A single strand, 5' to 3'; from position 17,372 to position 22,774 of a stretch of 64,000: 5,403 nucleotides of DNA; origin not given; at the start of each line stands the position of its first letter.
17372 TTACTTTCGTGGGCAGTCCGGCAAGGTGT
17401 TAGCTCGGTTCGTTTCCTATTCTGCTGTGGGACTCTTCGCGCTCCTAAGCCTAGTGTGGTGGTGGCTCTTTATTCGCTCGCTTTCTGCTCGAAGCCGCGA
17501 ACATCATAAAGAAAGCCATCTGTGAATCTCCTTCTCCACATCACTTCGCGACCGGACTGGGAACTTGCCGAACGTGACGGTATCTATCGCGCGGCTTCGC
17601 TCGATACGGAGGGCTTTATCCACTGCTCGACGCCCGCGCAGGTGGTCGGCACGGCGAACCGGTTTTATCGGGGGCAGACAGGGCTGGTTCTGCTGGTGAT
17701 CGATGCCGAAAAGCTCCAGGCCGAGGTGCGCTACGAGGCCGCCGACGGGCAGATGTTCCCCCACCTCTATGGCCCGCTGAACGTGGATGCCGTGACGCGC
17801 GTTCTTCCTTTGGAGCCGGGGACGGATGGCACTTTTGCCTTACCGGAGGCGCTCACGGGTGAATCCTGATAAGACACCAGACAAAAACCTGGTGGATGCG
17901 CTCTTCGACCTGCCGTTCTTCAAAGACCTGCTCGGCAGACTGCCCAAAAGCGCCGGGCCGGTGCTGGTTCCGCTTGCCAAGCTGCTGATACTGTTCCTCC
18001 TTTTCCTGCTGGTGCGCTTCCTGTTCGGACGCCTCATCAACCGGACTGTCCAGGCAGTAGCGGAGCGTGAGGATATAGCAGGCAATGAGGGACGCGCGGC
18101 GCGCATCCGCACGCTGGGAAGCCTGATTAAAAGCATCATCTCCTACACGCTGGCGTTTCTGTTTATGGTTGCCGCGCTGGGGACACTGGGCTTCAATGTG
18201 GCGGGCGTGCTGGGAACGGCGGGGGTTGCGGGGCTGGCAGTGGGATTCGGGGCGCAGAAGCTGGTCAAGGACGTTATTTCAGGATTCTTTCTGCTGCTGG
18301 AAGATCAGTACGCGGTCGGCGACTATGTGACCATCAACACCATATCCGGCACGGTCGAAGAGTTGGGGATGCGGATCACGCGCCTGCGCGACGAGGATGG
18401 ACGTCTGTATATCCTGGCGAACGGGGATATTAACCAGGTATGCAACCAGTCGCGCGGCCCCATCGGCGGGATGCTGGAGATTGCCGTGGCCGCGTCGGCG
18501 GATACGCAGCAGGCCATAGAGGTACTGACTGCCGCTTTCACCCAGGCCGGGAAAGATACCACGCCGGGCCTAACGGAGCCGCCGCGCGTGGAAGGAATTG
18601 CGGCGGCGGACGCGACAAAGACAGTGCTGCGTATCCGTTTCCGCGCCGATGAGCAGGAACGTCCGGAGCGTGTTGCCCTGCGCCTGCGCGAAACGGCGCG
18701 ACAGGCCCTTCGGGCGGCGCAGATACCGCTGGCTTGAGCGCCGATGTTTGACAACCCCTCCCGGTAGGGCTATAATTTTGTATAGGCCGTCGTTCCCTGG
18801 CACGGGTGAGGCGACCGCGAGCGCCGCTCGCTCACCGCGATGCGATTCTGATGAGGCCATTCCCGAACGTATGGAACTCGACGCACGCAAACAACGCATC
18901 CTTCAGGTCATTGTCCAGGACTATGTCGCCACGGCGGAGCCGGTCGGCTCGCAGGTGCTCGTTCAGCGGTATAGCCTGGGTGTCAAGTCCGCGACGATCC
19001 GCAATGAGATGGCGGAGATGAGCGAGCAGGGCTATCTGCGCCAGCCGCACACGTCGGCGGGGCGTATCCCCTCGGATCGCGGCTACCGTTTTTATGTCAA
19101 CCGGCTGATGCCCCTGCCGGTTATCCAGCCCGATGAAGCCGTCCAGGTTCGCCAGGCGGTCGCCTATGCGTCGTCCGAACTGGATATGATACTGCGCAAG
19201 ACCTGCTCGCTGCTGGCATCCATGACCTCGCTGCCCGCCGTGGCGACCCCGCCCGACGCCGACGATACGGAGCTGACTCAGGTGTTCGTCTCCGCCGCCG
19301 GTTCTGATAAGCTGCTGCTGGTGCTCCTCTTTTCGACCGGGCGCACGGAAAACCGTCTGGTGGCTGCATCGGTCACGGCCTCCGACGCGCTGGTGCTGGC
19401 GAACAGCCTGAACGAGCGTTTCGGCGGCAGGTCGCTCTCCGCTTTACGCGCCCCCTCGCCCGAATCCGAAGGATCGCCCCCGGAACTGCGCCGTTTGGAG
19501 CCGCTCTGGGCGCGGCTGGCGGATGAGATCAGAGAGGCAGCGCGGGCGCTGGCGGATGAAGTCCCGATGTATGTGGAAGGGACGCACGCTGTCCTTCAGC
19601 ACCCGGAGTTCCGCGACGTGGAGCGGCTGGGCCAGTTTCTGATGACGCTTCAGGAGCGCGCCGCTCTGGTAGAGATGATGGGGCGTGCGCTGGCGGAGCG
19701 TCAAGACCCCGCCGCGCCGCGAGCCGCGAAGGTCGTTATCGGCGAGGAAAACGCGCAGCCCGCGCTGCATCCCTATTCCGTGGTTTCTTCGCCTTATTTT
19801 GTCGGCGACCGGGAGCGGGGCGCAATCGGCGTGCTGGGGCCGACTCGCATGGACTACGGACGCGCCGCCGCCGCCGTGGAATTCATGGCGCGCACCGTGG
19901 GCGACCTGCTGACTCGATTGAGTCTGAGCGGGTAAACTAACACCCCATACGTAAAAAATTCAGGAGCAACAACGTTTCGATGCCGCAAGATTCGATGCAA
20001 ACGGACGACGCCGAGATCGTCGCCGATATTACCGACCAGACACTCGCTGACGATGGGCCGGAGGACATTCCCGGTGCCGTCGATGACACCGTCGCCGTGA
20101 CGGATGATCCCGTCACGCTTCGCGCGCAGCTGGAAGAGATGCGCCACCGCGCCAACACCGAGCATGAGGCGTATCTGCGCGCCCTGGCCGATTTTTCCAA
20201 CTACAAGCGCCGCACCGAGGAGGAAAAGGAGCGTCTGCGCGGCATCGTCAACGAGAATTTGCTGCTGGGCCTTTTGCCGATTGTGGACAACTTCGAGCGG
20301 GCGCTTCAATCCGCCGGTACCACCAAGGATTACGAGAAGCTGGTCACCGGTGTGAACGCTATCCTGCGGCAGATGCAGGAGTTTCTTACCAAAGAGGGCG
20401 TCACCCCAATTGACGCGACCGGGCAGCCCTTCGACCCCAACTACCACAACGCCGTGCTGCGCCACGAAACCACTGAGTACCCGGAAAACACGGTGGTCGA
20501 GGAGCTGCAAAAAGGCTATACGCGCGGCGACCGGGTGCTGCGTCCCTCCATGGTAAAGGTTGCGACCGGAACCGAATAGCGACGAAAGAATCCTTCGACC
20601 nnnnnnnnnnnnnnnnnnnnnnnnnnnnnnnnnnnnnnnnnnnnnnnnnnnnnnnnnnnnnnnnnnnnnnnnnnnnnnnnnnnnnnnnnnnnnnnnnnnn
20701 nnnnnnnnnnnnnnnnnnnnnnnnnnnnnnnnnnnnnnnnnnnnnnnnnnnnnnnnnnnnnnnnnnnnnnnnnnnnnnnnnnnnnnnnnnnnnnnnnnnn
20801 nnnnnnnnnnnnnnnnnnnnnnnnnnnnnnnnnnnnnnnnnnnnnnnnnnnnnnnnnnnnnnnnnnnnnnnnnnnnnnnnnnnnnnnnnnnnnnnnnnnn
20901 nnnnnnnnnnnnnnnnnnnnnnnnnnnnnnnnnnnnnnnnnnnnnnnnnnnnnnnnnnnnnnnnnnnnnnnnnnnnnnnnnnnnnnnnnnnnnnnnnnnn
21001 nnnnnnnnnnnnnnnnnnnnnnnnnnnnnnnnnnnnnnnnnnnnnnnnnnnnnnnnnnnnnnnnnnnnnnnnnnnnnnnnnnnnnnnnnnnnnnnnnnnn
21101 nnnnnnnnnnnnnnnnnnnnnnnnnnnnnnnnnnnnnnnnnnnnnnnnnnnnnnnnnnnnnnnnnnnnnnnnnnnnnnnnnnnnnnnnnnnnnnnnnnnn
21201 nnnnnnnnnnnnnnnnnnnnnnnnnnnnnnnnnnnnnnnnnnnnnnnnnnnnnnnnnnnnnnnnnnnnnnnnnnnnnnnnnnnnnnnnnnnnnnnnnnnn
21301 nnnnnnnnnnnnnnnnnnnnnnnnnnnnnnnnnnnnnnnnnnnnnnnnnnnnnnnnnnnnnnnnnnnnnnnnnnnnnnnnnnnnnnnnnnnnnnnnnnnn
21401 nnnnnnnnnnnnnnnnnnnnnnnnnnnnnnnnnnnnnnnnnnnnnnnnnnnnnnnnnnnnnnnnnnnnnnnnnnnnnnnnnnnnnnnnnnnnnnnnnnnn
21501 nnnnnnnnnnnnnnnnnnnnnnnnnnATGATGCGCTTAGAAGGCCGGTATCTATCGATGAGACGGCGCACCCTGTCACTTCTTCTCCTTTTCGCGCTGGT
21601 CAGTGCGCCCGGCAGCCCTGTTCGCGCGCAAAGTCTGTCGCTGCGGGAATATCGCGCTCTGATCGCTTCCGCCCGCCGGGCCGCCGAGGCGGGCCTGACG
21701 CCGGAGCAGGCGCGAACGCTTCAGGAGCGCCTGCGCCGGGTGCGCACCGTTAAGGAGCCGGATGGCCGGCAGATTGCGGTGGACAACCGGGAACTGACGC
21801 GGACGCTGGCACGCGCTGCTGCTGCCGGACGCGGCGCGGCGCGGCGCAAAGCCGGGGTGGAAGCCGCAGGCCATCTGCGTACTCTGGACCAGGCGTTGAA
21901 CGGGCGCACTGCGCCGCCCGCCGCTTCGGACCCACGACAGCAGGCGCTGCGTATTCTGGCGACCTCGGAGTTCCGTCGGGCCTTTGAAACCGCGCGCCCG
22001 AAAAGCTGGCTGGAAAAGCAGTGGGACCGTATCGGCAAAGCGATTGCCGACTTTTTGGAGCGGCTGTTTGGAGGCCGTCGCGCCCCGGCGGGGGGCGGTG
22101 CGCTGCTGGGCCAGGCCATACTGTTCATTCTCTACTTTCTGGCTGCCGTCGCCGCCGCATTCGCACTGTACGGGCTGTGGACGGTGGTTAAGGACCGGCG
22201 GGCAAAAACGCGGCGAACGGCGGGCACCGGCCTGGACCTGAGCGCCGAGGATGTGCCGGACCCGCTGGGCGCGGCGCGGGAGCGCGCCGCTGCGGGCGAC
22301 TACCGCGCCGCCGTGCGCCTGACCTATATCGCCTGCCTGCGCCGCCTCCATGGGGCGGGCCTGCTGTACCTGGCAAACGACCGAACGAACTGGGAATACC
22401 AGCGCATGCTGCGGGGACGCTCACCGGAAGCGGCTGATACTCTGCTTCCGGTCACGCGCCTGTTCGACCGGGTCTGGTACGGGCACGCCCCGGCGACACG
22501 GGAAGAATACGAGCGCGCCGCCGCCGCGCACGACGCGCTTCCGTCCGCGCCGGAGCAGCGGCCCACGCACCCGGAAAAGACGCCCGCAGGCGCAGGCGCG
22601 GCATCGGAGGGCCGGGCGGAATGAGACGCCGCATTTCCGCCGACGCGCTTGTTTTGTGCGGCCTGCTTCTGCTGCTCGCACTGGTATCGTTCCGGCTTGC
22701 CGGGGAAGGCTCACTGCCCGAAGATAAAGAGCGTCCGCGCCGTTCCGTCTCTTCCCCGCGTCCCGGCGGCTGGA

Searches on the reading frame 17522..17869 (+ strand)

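Call 62: search_protein_families(library=pfam, proteins=[window:17522-17869:+], max_evalue=0.001)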
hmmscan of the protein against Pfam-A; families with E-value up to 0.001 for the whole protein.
window:17522-17869:+ (115 aa): 1 family
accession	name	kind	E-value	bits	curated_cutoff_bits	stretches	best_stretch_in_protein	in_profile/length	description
PF06108.18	DUF952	-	8.2e-35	119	23.7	1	7-94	1-90/90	Protein of unknown function (DUF952)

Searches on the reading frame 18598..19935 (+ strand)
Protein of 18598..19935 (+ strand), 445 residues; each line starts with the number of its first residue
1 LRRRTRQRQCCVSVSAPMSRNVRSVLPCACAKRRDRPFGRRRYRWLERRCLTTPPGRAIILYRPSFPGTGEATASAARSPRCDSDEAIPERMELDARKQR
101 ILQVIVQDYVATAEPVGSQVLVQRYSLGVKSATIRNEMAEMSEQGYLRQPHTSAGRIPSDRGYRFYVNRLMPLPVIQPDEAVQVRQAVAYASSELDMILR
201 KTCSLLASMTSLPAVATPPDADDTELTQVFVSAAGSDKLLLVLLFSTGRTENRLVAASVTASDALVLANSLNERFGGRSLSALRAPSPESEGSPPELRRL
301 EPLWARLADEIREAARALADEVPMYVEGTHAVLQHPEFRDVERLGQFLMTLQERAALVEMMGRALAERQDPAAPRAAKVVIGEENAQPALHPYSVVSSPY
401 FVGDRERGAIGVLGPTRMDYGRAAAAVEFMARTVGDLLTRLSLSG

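Call 62: search_protein_families(library=pfam, proteins=[window:18598-19935:+], max_evalue=0.001)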
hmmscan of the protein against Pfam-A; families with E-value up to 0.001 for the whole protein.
window:18598-19935:+ (445 aa): 1 family
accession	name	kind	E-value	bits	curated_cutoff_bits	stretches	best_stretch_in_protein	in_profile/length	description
PF01628.27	HrcA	-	9.5e-45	153.6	22.2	1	197-422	2-213/215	HrcA protein C terminal domain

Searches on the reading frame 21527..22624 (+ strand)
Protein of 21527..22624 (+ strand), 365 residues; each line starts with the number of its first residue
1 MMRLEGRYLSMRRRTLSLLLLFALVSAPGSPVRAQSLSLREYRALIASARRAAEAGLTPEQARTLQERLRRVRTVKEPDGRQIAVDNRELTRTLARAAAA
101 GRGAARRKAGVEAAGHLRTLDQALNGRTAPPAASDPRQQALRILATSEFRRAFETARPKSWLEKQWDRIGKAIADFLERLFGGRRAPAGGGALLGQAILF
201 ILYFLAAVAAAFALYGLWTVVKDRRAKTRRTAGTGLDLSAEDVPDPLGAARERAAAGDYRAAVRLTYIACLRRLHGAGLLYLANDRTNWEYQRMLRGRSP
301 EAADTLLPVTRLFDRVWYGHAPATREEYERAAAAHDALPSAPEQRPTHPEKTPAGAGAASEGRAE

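Call 62: search_protein_families(library=pfam, proteins=[window:21527-22624:+], max_evalue=0.001)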
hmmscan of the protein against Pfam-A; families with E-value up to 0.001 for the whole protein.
window:21527-22624:+ (365 aa): 1 family
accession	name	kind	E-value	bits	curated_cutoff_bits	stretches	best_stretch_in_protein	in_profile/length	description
PF13559.11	DUF4129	-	4.3e-12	46.4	24.8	1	267-334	2-67/69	Domain of unknown function (DUF4129)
